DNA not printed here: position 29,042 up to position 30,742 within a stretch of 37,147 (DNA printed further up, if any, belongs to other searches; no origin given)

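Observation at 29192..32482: Compact restriction-modification-like island with two chemically different methyltransferases around a small nuclease candidate, inserted between dnaE and ftsK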

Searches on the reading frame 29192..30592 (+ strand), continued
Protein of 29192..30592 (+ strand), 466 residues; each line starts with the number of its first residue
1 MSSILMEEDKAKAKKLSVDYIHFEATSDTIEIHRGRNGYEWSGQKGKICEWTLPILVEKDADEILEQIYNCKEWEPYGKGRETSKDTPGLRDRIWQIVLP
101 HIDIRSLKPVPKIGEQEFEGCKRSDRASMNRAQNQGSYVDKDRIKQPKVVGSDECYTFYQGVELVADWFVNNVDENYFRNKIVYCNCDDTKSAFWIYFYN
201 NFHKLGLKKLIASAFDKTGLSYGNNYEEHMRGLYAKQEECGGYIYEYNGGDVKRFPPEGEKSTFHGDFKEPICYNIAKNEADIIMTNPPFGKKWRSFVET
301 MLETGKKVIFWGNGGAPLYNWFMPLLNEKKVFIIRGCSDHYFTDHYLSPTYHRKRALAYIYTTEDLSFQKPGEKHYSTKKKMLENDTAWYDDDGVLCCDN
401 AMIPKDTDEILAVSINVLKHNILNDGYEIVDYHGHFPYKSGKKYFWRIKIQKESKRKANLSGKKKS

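Call 22: find_encoding_contigs(protein=P0007, flank=8000, max_places=3)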
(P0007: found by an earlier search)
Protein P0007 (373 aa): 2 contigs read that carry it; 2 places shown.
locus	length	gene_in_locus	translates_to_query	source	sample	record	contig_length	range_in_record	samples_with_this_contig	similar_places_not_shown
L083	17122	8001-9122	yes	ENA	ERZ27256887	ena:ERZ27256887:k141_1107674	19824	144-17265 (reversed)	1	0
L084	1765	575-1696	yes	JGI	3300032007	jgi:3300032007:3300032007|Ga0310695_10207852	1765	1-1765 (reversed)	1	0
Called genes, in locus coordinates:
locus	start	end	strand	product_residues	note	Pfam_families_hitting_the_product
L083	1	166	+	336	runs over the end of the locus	PF00768:Peptidase_S11, PF13354:Beta-lactamase2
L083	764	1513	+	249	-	-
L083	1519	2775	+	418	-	PF12705:PDDEXK_1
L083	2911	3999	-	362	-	-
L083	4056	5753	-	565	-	PF00753:Lactamase_B, PF23023:Anti-Pycsar_Apyc1 (faint), PF12706:Lactamase_B_2, PF22505:RNase_J_b_CASP, PF07521:RMMBL, PF17770:RNase_J_C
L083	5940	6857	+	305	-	PF12760:Zn_ribbon_IS1595, PF12762:DDE_Tnp_IS1595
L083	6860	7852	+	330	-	PF13310:Virulence_RhuM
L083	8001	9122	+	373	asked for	PF01555:N6_N4_Mtase, PF01170:UPF0020 (faint), PF01555:N6_N4_Mtase (weak)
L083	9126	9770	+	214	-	PF27324:MjaV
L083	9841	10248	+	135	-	PF01192:RNA_pol_Rpb6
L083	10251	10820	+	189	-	PF03602:Cons_hypoth95, PF05175:MTS (weak)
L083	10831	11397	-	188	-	PF22769:DCD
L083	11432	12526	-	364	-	PF01501:Glyco_transf_8, PF18404:Glyco_transf_24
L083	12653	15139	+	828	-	PF02384:N6_Mtase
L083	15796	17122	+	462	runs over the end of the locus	PF00884:Sulfatase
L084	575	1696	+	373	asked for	PF01555:N6_N4_Mtase, PF01170:UPF0020 (faint), PF01555:N6_N4_Mtase (weak)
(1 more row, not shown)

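Call 26: find_encoding_contigs(protein=P0094, flank=8000, max_places=2)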
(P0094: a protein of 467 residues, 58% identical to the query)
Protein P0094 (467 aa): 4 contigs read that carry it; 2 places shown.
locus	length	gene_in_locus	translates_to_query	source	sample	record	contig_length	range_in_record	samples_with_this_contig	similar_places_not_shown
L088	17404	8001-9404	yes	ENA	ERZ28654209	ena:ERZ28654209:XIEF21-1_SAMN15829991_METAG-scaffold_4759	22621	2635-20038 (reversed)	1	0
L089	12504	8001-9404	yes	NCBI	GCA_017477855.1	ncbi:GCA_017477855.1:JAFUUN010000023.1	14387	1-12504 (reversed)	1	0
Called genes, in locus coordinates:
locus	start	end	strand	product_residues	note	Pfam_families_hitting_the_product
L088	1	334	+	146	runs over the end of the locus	PF01668:SmpB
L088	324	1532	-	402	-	PF00149:Metallophos (weak)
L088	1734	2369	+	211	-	PF06055:ExoD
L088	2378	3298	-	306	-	PF02690:Na_Pi_cotrans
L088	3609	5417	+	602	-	PF02534:T4SS-DNA_transf, PF10412:TrwB_AAD_bind, PF12696:TraG-D_C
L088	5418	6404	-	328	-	-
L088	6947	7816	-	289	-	PF00892:EamA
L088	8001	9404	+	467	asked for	PF13651:EcoRI_methylase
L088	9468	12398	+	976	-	PF00005:ABC_tran (faint), PF02463:SMC_N (faint), PF13191:AAA_16 (faint), PF13481:AAA_25 (faint), PF13555:AAA_29 (faint), PF20703:nSTAND1 (faint), PF17760:UvrA_inter, PF17755:UvrA_DNA-bind, +1 more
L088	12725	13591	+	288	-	PF01757:Acyl_transf_3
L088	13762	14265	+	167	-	-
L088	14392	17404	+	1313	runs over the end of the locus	PF13086:AAA_11, PF13087:AAA_12, PF04480:DUF559 (weak), PF18741:MTES_1575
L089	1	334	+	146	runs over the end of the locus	PF01668:SmpB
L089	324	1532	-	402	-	PF00149:Metallophos (weak)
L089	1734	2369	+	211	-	PF06055:ExoD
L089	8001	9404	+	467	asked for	PF13651:EcoRI_methylase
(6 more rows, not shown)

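Call 27: find_encoding_contigs(protein=P0099, flank=8000, max_places=2)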
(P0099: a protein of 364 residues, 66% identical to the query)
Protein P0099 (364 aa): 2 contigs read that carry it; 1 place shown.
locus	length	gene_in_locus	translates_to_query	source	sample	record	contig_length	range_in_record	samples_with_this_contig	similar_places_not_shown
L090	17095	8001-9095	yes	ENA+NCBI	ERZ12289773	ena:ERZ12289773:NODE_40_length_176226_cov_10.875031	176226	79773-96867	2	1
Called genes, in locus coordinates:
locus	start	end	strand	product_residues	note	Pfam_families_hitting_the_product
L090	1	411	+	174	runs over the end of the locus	PF13353:Fer4_12, PF04055:Radical_SAM (weak)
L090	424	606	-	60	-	-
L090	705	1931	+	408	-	PF00464:SHMT, PF00155:Aminotran_1_2 (weak)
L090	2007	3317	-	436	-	PF10544:T5orf172, PF13455:MUG113, PF13651:EcoRI_methylase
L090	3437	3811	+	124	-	PF19269:Anticodon_2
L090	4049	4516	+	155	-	PF13274:SocA_Panacea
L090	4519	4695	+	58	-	-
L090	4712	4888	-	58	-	-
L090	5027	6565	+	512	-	PF02874:ATP-synt_ab_N, PF00006:ATP-synt_ab, PF00306:ATP-synt_ab_C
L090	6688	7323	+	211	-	-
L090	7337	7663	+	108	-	PF11969:DcpS_C, PF01230:HIT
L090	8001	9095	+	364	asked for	PF13651:EcoRI_methylase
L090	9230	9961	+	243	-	PF12146:Hydrolase_4 (weak), PF01738:DLH (weak)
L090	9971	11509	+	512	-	PF13541:ChlI, PF00493:MCM, PF00158:Sigma54_activat (faint), PF01078:Mg_chelatase, PF07728:AAA_5, PF13335:Mg_chelatase_C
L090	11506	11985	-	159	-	-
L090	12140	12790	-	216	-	-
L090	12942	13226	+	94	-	PF00312:Ribosomal_S15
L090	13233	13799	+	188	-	PF00572:Ribosomal_L13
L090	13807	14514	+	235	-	PF00380:Ribosomal_S9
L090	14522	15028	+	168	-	PF03652:RuvX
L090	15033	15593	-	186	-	PF00293:NUDIX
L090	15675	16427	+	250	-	-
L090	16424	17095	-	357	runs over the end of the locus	PF00814:TsaD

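Call 28: find_encoding_contigs(protein=P0103, flank=8000, max_places=2)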
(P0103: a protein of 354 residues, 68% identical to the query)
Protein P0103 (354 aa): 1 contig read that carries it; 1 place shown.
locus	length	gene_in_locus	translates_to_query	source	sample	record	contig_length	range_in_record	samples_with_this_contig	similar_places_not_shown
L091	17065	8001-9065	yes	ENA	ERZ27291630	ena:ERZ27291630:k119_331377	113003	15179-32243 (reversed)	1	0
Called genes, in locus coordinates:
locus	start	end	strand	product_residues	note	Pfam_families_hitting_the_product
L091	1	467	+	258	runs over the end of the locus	PF02463:SMC_N (faint), PF00005:ABC_tran, PF13304:AAA_21 (faint), PF12399:BCA_ABC_TP_C (weak)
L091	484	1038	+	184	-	PF13353:Fer4_12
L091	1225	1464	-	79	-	-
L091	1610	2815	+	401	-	PF00464:SHMT, PF00155:Aminotran_1_2 (weak)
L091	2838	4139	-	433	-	PF10544:T5orf172, PF13455:MUG113, PF13651:EcoRI_methylase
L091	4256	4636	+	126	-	PF19269:Anticodon_2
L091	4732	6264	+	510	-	PF02874:ATP-synt_ab_N, PF00006:ATP-synt_ab, PF00306:ATP-synt_ab_C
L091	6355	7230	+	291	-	-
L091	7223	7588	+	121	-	PF11969:DcpS_C, PF01230:HIT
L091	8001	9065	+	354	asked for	PF13651:EcoRI_methylase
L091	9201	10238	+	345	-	PF02129:Peptidase_S15 (weak), PF01738:DLH (weak), PF12146:Hydrolase_4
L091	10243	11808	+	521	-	PF13541:ChlI, PF00493:MCM, PF01078:Mg_chelatase, PF00158:Sigma54_activat (faint), PF07728:AAA_5 (faint), PF13335:Mg_chelatase_C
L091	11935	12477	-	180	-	-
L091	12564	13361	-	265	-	-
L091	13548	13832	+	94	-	PF00312:Ribosomal_S15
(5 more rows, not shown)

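Call 36: find_encoding_contigs(protein=P0004, flank=10000, max_places=1)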
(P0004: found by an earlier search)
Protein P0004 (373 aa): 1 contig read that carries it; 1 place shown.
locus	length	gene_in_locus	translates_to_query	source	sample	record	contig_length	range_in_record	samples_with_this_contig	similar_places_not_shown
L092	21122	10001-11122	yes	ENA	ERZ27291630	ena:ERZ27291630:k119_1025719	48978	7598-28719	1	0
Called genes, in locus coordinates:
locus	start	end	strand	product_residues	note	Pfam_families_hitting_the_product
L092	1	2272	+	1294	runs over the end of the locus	PF02811:PHP, PF07733:DNA_pol3_alpha, PF17657:DNA_pol3_finger, PF14579:HHH_6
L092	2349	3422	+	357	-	PF03462:PCRF, PF00472:RF-1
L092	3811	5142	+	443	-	PF00933:Glyco_hydro_3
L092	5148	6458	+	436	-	PF00275:EPSP_synthase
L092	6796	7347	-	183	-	PF01227:GTP_cyclohydroI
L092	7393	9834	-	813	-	PF02518:HATPase_c, PF00204:DNA_gyraseB, PF01751:Toprim, PF00986:DNA_gyraseB_C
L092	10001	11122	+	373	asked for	PF01555:N6_N4_Mtase, PF01170:UPF0020 (faint), PF01555:N6_N4_Mtase (weak)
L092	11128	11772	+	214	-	PF27324:MjaV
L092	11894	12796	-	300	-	PF00701:DHDPS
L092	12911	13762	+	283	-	PF02881:SRP54_N (weak), PF25199:nSTAND_NTPase5 (faint), PF00448:SRP54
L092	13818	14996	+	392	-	PF01743:PolyA_pol, PF12627:PolyA_pol_RNAbd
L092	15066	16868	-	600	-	PF05157:MshEN, PF00437:T2SSE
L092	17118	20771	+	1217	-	PF22612:GH113, PF13547:GTA_TIM, PF13550:Phage-tail_3, PF23666:Rcc01698_C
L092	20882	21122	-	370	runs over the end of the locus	PF03462:PCRF, PF00472:RF-1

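Call 40: find_homologous_proteins(query=A2, max_evalue=0.001)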
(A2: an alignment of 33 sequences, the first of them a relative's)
Query A2 (33 sequences) (216 aa, profile of the alignment): 1198 proteins with E <= 0.001 among 5209 candidates; the best 120 are listed.
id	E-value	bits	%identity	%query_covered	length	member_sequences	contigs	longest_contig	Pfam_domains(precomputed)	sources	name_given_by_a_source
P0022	1.1e-90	321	49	93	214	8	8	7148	PF27324.1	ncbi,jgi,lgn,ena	jgi:hypothetical protein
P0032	6.4e-89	315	47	98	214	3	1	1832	PF27324.1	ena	-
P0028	1.0e-88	315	47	96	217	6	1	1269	PF27324.1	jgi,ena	-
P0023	2.1e-88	314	49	98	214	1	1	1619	PF27324.1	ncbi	ncbi:MAG: restriction endonuclease [Caldisphaera sp.]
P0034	3.3e-88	313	48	96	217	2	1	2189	PF27324.1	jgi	-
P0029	6.1e-88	312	46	98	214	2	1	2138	PF27324.1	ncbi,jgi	-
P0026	6.4e-88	312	51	98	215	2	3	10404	PF27324.1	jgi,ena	-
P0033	2.0e-87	310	47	98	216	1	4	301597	PF27324.1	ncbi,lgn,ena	-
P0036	8.9e-87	308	45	96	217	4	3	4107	PF27324.1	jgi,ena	-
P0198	1.1e-86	308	47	96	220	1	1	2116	PF27324.1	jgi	jgi:Holliday junction resolvase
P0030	3.4e-86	306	49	98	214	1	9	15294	PF27324.1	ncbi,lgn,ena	-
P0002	4.0e-86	306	100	100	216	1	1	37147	PF27324.1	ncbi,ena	-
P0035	5.7e-86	306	48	96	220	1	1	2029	PF27324.1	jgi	jgi:Holliday junction resolvase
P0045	9.3e-86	305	43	92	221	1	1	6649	PF27324.1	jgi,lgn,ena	-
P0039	3.0e-85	303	41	94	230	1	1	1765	PF27324.1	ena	-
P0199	4.8e-85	303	46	98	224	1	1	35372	PF27324.1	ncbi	-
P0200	5.0e-85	303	47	98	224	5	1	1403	PF27324.1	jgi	jgi:hypothetical protein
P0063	5.8e-85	302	40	92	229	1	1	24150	PF27324.1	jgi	jgi:hypothetical protein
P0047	1.0e-84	302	41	92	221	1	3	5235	PF27324.1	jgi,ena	-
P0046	1.2e-84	301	42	92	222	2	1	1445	PF27324.1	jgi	-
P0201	1.3e-84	301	47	98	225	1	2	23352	PF27324.1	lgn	-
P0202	1.5e-84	301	42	94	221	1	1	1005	PF27324.1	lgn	-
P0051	1.8e-84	301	42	93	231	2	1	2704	PF27324.1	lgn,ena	-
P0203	2.4e-84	300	46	98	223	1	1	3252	PF27324.1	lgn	-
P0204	3.2e-84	300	46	98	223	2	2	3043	PF27324.1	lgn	-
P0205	3.3e-84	300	41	94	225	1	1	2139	PF27324.1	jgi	-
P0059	4.2e-84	300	40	92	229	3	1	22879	PF27324.1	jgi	-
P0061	4.8e-84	299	37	98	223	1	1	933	PF27324.1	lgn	-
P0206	5.2e-84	299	46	97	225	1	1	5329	PF27324.1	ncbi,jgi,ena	-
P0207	6.7e-84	299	44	92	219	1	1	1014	PF27324.1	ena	-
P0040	7.1e-84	299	44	91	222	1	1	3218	PF27324.1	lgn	-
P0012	7.8e-84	299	87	98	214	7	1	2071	PF27324.1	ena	-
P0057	7.9e-84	299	37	92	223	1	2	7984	PF27324.1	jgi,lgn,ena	-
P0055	8.1e-84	299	41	92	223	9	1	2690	PF27324.1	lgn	-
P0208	8.3e-84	299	45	92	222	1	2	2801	PF27324.1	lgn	-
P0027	8.7e-84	298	45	98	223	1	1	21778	PF27324.1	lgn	-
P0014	9.0e-84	298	71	99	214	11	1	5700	PF27324.1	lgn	-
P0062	1.1e-83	298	37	98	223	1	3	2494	PF27324.1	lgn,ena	-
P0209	1.3e-83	298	41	98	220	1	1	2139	PF27324.1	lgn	-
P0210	1.5e-83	298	41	94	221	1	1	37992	PF27324.1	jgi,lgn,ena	-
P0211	1.6e-83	298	47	98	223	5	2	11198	PF27324.1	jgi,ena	-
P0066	1.6e-83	298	40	92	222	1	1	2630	PF27324.1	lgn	-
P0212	1.7e-83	298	44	92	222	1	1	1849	PF27324.1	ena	-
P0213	2.0e-83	297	48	98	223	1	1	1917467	PF27324.1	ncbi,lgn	-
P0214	2.0e-83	297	41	94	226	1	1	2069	PF27324.1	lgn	-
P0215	2.7e-83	297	43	94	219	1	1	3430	PF27324.1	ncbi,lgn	-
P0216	3.7e-83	296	41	93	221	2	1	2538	PF27324.1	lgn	-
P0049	3.8e-83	296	42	93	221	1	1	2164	PF27324.1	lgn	-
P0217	4.0e-83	296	42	94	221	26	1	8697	PF27324.1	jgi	-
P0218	4.1e-83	296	44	92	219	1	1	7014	PF27324.1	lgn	-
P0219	4.6e-83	296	40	93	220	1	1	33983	PF27324.1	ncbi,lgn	-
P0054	4.8e-83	296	41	92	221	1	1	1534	PF27324.1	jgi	-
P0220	5.2e-83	296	46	93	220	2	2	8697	PF27324.1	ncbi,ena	-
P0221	5.5e-83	296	41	93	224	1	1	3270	PF27324.1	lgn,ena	-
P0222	6.6e-83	296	43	94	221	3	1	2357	PF27324.1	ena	-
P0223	6.7e-83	296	43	94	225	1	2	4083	PF27324.1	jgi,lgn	-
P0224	7.1e-83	295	45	98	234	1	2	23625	PF27324.1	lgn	-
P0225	7.2e-83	295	40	94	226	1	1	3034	PF27324.1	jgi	-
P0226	7.2e-83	295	46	98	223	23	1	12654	PF27324.1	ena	-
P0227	7.4e-83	295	47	98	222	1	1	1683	PF27324.1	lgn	-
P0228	7.8e-83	295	47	94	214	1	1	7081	PF27324.1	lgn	-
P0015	8.6e-83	295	70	100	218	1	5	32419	PF27324.1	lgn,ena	-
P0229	9.1e-83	295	45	98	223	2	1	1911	PF27324.1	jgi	-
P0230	9.3e-83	295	45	98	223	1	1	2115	PF27324.1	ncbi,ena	-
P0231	9.3e-83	295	47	98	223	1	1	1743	PF27324.1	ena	-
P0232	9.4e-83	295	45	93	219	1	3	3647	PF27324.1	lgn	-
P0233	1.1e-82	295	41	97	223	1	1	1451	PF27324.1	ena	-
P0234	1.1e-82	295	47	98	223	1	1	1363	PF27324.1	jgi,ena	-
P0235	1.2e-82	295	40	93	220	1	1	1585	PF27324.1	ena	-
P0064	1.3e-82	295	42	92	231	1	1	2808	PF27324.1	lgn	-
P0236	1.4e-82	295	41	93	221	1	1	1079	PF27324.1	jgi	-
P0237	1.5e-82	294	45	96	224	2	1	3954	PF27324.1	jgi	jgi:hypothetical protein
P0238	1.5e-82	294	42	93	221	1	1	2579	PF27324.1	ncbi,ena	-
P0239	1.6e-82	294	44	96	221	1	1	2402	PF27324.1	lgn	-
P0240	1.7e-82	294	45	98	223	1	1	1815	PF27324.1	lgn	-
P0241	1.8e-82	294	45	96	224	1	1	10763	PF27324.1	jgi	-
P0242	1.9e-82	294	41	93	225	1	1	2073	PF27324.1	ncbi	-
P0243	1.9e-82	294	42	93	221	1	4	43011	PF27324.1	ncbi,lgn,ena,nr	ncbi:MAG: hypothetical protein OD815_001735 [Candidatus Alkanophagales archaeon MCA70_species_2]|nr:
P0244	1.9e-82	294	43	92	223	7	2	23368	PF27324.1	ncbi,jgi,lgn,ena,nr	ncbi:MAG: hypothetical protein DRH44_07220 [Candidatus Coatesbacteria bacterium]|nr:MAG: hypothetica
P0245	1.9e-82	294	47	99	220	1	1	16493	PF27324.1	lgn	-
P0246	1.9e-82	294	41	91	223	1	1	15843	PF27324.1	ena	-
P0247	2.0e-82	294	46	98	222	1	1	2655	PF27324.1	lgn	-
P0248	2.1e-82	294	40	93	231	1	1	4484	PF27324.1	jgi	-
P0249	2.2e-82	294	45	98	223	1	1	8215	PF27324.1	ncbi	-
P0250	2.3e-82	294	45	96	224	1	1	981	PF27324.1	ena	-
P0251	2.3e-82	294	41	93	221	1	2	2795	PF27324.1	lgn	-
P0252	2.4e-82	294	41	91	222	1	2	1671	PF27324.1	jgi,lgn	-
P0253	2.4e-82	294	39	97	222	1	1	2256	PF27324.1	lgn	-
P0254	2.6e-82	294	41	93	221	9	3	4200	PF27324.1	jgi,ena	-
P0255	2.8e-82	294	39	92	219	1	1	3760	PF27324.1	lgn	-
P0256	2.8e-82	294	41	93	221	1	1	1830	PF27324.1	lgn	-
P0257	2.8e-82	294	40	93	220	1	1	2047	PF27324.1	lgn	-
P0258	2.9e-82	294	45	98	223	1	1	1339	PF27324.1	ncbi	-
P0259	2.9e-82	293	45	98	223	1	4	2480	PF27324.1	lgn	-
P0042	3.0e-82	293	43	90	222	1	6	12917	PF27324.1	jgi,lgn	-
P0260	3.0e-82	293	42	98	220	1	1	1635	PF27324.1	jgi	jgi:hypothetical protein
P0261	3.2e-82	293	43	92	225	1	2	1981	PF27324.1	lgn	-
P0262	3.3e-82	293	39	93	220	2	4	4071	PF27324.1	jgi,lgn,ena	jgi:hypothetical protein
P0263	3.3e-82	293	41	93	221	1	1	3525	PF27324.1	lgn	-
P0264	3.3e-82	293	49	96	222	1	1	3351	PF27324.1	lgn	-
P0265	3.3e-82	293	46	98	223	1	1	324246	PF27324.1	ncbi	-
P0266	3.4e-82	293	48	98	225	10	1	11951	PF27324.1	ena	-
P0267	3.6e-82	293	48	98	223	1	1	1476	PF27324.1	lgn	-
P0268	3.6e-82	293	40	93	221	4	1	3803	PF27324.1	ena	-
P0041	3.7e-82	293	41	94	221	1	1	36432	PF27324.1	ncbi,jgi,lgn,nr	ncbi:MAG: hypothetical protein XD63_0672 [Thermoanaerobacterales bacterium 50_218]|nr:MAG: hypotheti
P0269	3.8e-82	293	42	92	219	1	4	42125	PF27324.1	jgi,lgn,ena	-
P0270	4.0e-82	293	45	98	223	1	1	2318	PF27324.1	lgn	-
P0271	4.4e-82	293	42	94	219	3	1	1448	PF27324.1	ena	-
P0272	5.3e-82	293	41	96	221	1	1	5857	PF27324.1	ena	-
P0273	5.5e-82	293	40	97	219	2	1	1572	PF27324.1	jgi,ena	-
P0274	5.5e-82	293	44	91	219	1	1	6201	PF27324.1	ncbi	-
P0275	6.2e-82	292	46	97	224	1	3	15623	PF27324.1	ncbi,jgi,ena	-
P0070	6.3e-82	292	35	93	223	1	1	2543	PF27324.1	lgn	-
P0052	6.4e-82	292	41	91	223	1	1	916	PF27324.1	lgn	-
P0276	6.5e-82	292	44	97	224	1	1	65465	PF27324.1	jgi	-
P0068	6.6e-82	292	37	91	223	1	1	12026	PF27324.1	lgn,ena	-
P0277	7.0e-82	292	44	93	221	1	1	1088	PF27324.1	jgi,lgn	jgi:hypothetical protein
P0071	7.1e-82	292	40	92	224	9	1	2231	PF27324.1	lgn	-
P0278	7.6e-82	292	43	94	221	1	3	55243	PF27324.1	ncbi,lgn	ncbi:MAG: type II restriction endonuclease MjaV [Bacteroidia bacterium]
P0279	8.2e-82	292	44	93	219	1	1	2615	PF27324.1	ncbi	-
